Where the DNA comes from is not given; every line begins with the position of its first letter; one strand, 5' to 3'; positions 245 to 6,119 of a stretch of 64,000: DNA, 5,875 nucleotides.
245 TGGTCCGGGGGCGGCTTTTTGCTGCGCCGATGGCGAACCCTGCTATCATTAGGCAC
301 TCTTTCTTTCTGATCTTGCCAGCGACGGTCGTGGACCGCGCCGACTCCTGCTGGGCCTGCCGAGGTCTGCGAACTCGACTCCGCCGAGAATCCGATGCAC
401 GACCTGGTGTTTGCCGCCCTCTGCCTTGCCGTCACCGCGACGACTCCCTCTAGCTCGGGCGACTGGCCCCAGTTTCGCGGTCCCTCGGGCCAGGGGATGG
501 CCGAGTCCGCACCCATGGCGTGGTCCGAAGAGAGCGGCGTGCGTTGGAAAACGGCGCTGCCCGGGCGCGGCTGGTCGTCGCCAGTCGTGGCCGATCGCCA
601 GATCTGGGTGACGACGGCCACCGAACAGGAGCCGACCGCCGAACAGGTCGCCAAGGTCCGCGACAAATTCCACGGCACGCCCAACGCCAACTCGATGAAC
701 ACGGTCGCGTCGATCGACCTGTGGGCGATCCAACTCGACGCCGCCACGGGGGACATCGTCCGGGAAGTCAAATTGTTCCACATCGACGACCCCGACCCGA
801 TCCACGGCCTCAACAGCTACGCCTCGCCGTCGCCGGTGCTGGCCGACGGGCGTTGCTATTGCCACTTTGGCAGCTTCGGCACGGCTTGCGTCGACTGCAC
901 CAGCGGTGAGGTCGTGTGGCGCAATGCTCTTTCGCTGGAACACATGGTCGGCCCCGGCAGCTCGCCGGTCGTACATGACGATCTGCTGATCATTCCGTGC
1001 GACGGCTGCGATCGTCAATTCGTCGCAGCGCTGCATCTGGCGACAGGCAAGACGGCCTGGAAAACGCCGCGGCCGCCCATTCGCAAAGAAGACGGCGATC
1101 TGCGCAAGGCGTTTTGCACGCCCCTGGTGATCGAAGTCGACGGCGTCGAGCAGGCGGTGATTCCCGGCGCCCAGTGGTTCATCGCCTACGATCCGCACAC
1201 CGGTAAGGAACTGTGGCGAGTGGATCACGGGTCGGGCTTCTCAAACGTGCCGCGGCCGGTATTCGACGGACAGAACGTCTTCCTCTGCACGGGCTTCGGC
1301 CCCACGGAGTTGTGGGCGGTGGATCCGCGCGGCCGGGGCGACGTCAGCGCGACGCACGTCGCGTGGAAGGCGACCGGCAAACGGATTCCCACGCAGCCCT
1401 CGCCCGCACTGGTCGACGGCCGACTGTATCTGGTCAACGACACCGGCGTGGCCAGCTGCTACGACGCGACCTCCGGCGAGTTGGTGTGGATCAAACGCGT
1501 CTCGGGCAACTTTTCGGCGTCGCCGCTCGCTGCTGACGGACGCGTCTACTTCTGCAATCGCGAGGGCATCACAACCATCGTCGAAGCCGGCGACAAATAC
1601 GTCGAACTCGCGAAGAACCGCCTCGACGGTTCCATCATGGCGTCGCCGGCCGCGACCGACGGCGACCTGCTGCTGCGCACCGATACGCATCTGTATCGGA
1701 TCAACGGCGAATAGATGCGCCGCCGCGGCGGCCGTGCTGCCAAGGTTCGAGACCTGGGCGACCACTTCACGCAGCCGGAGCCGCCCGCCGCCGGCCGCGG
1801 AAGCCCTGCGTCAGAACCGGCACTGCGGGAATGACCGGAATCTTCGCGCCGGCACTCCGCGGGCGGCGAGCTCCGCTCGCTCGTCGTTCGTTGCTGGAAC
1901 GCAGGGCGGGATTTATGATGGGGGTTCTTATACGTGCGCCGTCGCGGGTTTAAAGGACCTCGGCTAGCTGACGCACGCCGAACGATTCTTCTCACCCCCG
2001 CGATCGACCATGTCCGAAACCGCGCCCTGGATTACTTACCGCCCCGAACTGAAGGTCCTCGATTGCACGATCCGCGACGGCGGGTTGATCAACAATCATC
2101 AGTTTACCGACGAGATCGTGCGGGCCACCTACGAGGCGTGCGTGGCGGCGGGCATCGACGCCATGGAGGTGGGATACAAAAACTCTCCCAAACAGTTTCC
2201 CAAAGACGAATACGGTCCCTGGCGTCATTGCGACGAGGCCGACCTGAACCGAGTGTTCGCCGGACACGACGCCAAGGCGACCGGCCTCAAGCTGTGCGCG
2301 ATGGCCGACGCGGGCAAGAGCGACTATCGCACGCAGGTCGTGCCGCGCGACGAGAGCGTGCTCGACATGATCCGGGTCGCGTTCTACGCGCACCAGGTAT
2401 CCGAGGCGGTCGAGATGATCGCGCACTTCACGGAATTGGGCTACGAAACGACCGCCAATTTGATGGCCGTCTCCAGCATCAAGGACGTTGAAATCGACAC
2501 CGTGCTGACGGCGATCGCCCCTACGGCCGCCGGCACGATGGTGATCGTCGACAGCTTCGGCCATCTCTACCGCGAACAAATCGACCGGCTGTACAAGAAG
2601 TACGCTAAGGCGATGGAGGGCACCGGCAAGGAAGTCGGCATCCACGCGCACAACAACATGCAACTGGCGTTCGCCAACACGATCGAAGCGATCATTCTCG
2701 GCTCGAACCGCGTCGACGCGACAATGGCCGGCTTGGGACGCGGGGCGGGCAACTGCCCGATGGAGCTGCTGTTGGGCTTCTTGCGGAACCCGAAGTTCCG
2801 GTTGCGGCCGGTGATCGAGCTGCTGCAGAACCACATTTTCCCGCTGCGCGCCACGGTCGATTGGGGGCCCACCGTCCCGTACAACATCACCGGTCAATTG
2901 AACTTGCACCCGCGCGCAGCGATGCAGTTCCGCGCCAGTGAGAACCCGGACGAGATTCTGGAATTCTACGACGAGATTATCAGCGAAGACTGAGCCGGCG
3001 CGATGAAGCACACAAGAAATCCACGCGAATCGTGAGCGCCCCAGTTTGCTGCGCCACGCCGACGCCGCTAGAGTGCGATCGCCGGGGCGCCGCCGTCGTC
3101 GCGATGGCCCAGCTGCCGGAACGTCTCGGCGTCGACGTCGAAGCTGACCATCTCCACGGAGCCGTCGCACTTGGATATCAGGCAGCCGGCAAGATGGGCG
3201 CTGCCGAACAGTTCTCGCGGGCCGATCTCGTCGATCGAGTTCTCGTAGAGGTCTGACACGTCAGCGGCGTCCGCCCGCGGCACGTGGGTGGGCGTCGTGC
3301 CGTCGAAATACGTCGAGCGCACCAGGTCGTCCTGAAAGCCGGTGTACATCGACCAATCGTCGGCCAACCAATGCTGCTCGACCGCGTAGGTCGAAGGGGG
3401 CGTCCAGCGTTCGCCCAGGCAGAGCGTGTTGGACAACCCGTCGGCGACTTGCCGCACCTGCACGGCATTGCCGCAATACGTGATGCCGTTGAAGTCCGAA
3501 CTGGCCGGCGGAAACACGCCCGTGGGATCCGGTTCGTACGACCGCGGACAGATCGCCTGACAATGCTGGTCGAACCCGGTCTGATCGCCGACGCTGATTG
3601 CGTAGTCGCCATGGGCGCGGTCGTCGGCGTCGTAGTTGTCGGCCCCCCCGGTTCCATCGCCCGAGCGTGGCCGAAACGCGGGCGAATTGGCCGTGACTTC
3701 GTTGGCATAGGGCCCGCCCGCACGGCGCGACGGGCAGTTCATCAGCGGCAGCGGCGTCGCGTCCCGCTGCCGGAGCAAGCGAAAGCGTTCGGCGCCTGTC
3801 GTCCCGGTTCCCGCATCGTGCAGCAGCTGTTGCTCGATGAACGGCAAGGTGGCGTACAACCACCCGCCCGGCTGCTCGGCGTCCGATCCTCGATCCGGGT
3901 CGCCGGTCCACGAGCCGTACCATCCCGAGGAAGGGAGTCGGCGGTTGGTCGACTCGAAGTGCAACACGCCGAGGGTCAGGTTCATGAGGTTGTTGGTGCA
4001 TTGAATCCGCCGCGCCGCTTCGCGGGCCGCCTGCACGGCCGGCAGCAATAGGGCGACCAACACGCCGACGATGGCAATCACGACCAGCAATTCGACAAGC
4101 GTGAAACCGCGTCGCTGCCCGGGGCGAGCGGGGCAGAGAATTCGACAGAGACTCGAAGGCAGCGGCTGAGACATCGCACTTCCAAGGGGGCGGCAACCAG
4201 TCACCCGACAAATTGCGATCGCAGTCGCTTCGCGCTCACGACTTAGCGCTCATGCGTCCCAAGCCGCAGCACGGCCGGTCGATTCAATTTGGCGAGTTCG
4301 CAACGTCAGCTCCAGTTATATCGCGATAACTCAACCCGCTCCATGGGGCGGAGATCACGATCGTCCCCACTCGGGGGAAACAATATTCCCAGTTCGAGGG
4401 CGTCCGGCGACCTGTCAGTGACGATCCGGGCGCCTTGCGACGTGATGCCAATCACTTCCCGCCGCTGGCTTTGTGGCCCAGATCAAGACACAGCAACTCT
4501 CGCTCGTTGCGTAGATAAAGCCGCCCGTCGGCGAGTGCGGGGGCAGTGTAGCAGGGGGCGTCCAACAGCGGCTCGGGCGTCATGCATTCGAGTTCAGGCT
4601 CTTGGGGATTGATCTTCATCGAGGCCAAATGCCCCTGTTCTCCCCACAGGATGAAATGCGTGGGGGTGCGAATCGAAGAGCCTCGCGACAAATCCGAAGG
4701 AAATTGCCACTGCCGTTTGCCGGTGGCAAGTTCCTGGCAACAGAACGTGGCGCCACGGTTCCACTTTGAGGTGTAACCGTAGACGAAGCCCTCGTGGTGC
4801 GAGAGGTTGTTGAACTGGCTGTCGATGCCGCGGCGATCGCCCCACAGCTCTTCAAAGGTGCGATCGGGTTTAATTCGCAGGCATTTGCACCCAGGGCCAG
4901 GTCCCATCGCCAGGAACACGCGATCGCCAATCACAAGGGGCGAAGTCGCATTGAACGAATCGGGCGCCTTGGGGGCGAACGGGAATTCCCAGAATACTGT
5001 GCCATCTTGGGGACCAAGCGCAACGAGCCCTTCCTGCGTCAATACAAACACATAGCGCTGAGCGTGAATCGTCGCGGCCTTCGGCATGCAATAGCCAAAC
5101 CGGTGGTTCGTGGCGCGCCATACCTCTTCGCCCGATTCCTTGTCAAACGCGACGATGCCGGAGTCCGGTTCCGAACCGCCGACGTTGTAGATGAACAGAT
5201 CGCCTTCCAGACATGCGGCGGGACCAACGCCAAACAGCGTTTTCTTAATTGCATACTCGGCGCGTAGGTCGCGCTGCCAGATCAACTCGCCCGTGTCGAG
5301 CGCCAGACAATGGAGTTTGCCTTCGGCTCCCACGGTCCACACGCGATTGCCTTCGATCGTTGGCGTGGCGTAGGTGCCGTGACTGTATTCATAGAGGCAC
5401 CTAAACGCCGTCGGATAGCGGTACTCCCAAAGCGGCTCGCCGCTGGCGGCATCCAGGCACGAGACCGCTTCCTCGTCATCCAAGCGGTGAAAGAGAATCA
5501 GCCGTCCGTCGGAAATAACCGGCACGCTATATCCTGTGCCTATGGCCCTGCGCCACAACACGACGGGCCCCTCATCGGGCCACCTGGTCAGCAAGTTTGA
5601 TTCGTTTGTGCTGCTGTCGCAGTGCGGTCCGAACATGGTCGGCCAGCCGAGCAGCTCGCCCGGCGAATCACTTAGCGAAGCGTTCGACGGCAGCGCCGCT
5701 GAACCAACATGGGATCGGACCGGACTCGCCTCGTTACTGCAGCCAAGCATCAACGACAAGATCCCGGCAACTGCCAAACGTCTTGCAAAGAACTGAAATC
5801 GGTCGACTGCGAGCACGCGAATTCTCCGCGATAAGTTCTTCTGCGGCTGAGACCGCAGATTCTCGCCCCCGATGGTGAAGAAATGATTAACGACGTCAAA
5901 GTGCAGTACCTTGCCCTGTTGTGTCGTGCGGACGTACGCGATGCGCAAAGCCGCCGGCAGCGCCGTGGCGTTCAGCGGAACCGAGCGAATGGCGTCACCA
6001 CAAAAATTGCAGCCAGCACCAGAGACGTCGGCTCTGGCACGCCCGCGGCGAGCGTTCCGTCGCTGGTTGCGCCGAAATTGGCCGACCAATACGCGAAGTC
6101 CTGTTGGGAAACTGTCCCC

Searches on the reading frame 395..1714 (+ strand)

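Call 19: search_protein_families(library=pfam, proteins=[window:395-1714:+], max_evalue=0.001)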
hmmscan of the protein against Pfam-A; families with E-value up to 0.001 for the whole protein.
window:395-1714:+ (439 aa): 3 families
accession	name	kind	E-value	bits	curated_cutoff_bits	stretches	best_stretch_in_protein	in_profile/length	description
PF13360.13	PQQ_2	-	3e-25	89.7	27.6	2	322-390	15-82/233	Outer membrane protein assembly factor BamB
PF13570.13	Beta-prop_ACSF4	-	4.8e-10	39.8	133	1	154-422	20-265/329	Beta-alanine-activating enzyme, beta-propeller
PF01011.28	PQQ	-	4.1e-07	29.5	26.7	0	220-279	29-86/595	Glucose/ethanol/alcohol dehydrogenase, beta-propeller domain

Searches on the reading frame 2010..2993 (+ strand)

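Call 19: search_protein_families(library=pfam, proteins=[window:2010-2993:+], max_evalue=0.001)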
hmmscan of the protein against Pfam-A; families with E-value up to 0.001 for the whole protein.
window:2010-2993:+ (327 aa): 1 family
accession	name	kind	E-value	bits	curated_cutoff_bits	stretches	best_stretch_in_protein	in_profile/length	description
PF00682.25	HMGL-like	-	1.6e-21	77.3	29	1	14-256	2-237/260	HMGL-like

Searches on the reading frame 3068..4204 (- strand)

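Call 19: search_protein_families(library=pfam, proteins=[window:3068-4204:-], max_evalue=0.001)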
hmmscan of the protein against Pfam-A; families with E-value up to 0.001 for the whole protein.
window:3068-4204:- (378 aa): 2 families
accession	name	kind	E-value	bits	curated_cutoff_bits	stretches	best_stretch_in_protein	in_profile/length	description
PF07596.16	SBP_bac_10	-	9.9e-36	124.6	23.3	1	58-359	1-267/268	Protein of unknown function (DUF1559)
PF07963.17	N_methyl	-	1.1e-07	31.5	21.2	1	31-54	4-27/27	Prokaryotic N-terminal methylation motif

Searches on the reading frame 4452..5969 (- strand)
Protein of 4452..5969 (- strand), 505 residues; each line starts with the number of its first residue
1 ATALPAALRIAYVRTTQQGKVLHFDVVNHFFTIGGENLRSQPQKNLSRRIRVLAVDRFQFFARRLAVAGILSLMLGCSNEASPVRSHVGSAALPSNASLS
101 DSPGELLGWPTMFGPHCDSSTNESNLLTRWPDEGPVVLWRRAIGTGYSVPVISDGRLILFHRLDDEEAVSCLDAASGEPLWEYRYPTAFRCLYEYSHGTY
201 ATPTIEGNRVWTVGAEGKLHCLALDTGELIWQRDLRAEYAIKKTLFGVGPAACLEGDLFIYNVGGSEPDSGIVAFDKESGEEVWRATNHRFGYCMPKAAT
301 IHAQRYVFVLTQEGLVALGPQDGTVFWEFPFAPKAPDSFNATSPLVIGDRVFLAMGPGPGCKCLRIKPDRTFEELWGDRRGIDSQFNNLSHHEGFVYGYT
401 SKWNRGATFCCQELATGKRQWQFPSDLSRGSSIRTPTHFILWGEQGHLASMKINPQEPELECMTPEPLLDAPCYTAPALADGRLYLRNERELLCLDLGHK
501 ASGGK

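Call 89: search_protein_families(library=pfam, proteins=[window:4452-5969:-], max_evalue=0.01)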
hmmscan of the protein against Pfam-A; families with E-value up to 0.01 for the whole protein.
window:4452-5969:- (505 aa): 3 families
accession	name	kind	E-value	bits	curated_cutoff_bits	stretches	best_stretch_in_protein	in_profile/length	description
PF13360.13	PQQ_2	-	1.6e-23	84.1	27.6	1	166-422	2-232/233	Outer membrane protein assembly factor BamB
PF13570.13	Beta-prop_ACSF4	-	2.3e-07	31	133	1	168-331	30-173/329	Beta-alanine-activating enzyme, beta-propeller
PF01011.28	PQQ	-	0.00022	20.5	26.7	0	218-289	498-577/595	Glucose/ethanol/alcohol dehydrogenase, beta-propeller domain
